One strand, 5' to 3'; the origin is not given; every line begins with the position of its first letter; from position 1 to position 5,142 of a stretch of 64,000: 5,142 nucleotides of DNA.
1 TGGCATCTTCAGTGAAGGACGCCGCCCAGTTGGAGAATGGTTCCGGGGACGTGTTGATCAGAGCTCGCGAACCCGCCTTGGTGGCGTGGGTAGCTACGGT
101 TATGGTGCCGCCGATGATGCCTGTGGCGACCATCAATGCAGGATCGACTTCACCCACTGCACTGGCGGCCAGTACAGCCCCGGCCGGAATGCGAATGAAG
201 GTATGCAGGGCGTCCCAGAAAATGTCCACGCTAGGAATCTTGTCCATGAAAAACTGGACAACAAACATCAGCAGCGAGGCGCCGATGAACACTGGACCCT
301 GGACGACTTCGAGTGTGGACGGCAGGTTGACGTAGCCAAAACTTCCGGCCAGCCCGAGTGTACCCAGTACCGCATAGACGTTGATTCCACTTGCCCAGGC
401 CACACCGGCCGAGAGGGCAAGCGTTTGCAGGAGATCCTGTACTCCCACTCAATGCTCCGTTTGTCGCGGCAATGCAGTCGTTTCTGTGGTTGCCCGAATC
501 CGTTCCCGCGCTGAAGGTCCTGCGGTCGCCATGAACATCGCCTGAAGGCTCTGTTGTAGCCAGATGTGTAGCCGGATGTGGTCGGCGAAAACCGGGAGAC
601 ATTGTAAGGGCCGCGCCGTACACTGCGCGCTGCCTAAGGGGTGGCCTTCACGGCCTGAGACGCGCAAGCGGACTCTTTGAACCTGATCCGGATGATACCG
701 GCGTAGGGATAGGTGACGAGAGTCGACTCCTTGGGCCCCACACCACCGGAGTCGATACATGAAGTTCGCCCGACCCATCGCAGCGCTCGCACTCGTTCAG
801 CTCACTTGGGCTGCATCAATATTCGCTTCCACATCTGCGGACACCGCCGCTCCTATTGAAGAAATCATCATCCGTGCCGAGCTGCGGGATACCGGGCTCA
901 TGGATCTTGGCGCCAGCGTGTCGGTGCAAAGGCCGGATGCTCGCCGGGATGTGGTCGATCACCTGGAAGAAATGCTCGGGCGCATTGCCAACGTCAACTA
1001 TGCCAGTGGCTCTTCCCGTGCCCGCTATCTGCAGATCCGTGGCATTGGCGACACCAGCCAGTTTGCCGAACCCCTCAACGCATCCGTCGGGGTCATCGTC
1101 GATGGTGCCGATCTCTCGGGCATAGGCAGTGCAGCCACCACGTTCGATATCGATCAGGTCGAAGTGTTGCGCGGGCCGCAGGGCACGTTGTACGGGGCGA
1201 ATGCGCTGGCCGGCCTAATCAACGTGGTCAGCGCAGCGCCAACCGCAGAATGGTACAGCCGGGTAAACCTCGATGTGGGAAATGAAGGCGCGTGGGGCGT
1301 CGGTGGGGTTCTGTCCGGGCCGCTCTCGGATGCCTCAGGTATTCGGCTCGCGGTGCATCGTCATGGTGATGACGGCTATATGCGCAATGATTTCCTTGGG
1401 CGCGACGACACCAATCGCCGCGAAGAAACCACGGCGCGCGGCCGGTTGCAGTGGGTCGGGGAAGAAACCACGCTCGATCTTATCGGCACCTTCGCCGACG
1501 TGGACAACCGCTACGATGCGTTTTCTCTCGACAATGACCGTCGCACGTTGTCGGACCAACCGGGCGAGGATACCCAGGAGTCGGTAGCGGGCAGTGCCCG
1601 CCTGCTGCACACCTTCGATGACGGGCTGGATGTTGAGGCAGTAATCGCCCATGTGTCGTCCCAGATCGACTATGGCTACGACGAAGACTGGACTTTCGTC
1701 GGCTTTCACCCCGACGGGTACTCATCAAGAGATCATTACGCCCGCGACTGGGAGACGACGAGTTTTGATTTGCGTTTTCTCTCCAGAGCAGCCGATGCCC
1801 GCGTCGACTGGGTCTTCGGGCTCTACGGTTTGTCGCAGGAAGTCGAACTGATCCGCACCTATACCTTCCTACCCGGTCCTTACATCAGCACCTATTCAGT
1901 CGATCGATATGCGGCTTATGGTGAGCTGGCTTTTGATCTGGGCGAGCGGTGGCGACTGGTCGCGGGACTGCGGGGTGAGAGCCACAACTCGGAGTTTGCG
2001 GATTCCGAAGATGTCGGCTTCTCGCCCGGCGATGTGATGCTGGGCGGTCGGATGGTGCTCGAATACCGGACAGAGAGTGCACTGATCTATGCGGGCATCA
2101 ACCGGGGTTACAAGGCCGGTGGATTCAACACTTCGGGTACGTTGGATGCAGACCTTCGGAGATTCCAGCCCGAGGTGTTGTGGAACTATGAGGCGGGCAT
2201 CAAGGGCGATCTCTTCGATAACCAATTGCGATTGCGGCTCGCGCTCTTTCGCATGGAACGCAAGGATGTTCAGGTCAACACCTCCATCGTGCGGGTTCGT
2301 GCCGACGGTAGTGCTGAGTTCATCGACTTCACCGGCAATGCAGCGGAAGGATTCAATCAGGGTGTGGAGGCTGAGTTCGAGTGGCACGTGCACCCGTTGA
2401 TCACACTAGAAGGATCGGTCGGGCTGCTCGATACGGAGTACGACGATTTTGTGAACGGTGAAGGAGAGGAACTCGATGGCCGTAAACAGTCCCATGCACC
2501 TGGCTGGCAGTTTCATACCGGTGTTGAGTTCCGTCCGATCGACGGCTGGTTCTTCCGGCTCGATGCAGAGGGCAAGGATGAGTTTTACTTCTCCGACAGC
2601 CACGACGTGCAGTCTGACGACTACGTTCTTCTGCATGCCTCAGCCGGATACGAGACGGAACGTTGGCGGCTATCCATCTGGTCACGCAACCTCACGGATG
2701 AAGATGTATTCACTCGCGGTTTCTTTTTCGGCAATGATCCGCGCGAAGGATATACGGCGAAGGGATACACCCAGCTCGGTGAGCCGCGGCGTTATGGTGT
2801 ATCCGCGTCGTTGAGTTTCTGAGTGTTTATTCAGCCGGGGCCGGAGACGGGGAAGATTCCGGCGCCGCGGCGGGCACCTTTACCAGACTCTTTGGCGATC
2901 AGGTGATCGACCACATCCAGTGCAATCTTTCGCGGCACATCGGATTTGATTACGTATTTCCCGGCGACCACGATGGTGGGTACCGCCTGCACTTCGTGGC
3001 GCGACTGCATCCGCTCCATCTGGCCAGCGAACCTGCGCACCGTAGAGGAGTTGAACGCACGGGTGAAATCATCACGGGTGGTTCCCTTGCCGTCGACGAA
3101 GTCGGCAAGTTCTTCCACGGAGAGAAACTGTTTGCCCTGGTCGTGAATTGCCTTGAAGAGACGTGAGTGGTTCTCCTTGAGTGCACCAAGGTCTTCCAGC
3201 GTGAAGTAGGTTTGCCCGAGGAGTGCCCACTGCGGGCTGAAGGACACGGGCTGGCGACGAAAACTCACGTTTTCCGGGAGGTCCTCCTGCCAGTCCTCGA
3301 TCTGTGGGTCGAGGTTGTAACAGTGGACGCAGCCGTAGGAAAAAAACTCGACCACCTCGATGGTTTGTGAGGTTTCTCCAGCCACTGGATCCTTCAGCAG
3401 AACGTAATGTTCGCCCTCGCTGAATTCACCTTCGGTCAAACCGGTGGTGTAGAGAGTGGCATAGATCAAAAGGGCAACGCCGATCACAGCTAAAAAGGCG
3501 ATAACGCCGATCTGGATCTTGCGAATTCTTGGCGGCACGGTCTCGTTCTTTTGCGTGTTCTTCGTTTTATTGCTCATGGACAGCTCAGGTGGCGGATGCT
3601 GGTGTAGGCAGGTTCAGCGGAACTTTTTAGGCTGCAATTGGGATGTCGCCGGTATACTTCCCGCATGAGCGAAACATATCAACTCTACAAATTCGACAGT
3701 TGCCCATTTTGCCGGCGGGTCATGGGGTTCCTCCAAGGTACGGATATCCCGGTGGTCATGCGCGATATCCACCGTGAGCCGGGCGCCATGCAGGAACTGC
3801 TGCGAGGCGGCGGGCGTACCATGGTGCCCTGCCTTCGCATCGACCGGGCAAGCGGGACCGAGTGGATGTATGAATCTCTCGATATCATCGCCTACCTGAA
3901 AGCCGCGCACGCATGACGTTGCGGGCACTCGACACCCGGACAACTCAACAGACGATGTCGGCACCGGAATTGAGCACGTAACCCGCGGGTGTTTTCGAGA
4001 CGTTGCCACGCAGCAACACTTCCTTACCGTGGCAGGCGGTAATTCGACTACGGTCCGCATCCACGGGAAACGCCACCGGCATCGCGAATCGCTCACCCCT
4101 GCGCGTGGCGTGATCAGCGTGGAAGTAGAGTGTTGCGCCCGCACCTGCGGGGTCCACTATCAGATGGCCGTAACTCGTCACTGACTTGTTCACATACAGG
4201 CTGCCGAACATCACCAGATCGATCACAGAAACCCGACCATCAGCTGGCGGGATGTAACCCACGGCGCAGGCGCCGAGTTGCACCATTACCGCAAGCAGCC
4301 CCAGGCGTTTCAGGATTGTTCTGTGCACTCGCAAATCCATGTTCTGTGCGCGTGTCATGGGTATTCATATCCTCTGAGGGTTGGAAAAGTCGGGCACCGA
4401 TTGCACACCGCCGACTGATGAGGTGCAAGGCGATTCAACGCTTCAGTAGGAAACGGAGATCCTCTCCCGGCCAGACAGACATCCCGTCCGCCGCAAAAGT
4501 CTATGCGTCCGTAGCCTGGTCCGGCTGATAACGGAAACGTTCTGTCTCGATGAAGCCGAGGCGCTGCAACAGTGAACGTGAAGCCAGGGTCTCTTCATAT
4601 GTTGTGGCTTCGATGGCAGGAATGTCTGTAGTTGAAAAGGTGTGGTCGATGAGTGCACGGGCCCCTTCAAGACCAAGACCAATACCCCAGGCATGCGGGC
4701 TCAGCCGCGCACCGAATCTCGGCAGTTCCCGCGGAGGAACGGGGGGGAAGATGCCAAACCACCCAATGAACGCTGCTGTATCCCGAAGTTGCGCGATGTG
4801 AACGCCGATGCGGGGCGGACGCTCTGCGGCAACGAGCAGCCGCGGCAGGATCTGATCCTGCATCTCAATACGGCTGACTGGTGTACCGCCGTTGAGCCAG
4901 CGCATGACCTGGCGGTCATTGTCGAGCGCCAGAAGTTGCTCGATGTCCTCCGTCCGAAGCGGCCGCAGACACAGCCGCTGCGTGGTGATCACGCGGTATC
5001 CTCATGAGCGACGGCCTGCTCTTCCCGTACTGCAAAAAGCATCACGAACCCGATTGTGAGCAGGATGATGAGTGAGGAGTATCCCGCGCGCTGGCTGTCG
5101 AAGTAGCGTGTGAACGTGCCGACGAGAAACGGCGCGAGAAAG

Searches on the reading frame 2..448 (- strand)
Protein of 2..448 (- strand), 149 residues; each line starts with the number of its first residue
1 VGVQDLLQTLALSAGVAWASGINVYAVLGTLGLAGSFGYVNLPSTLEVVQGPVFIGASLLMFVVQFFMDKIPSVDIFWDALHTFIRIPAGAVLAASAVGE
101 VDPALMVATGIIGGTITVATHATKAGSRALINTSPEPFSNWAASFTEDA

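Call 56: search_protein_families(library=pfam, proteins=[window:2-448:-], max_evalue=0.0001)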
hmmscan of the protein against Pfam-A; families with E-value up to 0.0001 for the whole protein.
window:2-448:- (149 aa): 1 family
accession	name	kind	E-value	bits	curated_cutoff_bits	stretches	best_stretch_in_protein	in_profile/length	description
PF13548.11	DUF4126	-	4.7e-44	150.6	27.5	1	10-149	1-142/175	Domain of unknown function (DUF4126)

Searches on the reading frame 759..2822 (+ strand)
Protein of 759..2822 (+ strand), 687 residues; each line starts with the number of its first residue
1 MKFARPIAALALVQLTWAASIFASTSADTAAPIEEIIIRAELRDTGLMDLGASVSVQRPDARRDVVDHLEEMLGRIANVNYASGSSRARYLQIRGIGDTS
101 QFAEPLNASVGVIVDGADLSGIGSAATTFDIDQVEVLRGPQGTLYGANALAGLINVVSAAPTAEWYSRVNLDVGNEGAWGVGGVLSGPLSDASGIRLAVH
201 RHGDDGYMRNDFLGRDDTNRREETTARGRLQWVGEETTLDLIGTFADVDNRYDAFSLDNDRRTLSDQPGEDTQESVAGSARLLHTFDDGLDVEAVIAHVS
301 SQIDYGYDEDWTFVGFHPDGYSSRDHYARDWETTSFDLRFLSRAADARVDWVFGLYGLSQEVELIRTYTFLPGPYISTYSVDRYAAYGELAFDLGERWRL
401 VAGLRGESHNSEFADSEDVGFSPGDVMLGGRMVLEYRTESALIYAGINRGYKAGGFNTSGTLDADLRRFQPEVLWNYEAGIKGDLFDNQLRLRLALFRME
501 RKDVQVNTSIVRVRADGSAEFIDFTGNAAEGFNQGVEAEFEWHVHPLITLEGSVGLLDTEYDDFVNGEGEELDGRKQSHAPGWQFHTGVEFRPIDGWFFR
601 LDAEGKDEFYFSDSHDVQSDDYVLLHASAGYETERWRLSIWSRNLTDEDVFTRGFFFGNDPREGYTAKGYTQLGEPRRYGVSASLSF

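Call 54: search_protein_families(library=pfam, proteins=[window:759-2822:+], max_evalue=0.0001)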
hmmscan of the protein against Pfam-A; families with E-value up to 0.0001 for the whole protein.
window:759-2822:+ (687 aa): 2 families
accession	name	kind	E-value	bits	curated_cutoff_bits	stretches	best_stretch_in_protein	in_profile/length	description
PF00593.30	TonB_dep_Rec_b-barrel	-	4.3e-32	113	27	1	218-645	7-436/436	TonB dependent receptor-like, beta-barrel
PF07715.20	Plug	-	3.1e-14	53.8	23.9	1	48-152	3-106/107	TonB-dependent Receptor Plug Domain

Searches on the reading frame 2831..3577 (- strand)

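Call 54: search_protein_families(library=pfam, proteins=[window:2831-3577:-], max_evalue=0.0001)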
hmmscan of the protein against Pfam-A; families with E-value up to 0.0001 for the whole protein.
window:2831-3577:- (248 aa): 2 families
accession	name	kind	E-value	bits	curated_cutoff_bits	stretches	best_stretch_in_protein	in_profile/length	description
PF01323.26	DSBA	-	1.1e-09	38.8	25.6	0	127-210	95-178/191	DSBA-like thioredoxin domain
PF13462.12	Thioredoxin_4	-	1.2e-07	32.5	23.2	1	62-212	4-153/165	Thioredoxin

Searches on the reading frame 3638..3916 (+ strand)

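Call 54: search_protein_families(library=pfam, proteins=[window:3638-3916:+], max_evalue=0.0001)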
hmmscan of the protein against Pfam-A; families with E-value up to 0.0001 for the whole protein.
window:3638-3916:+ (92 aa): 3 families
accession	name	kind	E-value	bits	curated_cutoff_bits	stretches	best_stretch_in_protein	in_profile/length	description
PF13417.12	GST_N_3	-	1.1e-11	45.3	22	1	16-91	1-71/75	Glutathione S-transferase, N-terminal domain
PF13409.12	GST_N_2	-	8.6e-11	42.7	25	1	22-89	2-69/70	Glutathione S-transferase, N-terminal domain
PF00462.30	Glutaredoxin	-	5.2e-10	39.8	22.9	1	16-69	3-56/60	Glutaredoxin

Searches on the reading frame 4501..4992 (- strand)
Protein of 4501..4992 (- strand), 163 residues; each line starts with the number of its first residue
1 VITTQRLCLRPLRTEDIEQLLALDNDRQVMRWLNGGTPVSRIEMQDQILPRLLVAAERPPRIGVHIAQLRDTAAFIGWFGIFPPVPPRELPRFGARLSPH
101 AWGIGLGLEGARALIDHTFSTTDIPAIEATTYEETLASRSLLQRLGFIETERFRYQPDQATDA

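Call 54: search_protein_families(library=pfam, proteins=[window:4501-4992:-], max_evalue=0.0001)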
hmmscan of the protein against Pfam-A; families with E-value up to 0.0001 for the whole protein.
window:4501-4992:- (163 aa): 1 family
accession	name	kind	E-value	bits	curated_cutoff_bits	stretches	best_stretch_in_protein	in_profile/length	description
PF13302.13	Acetyltransf_3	-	7.9e-25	88.6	25.4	1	6-147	1-137/138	Acetyltransferase (GNAT) domain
